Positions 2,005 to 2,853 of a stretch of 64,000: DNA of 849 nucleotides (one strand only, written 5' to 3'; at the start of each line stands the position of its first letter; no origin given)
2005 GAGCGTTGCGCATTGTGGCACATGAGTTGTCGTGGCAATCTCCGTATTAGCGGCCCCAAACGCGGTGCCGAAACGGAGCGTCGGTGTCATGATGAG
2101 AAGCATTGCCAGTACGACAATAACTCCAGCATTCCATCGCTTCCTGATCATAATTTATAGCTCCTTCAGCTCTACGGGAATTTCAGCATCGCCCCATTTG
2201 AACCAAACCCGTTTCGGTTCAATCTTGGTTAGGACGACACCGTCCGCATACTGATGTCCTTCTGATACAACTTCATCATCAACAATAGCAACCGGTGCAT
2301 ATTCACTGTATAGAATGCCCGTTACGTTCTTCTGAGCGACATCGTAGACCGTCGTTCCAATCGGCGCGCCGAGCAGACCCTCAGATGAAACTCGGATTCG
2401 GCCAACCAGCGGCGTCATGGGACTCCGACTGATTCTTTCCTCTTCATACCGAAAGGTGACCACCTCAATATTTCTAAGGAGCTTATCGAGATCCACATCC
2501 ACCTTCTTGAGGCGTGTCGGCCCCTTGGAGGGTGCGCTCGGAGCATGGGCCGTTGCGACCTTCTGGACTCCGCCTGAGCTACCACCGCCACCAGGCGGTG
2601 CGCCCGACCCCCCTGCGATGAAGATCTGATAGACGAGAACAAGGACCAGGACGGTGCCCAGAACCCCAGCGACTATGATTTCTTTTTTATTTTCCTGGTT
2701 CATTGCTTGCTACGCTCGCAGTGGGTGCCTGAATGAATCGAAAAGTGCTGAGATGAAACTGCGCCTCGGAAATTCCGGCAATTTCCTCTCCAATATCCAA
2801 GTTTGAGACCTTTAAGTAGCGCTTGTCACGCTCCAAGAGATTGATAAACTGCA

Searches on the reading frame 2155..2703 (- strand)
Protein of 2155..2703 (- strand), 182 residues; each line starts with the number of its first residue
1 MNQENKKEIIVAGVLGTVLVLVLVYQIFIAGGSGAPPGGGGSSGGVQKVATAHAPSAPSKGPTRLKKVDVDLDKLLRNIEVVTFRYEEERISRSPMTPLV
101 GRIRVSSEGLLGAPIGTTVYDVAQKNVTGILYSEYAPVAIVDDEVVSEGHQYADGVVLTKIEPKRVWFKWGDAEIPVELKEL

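Call 40: find_encoding_contigs(protein=window:2155-2703:-, flank=10000, max_places=3)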
Protein window:2155-2703:- (182 aa): 1 contig read that carries it; 1 place shown.
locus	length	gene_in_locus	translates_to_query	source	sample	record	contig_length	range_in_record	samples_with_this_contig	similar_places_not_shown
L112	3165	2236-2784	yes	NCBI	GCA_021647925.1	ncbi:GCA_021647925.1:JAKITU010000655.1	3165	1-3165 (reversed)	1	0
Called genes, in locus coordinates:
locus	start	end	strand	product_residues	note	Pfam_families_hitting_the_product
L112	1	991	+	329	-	PF11104:PilM_2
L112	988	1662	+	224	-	-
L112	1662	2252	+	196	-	PF04350:PilO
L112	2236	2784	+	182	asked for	-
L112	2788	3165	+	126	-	?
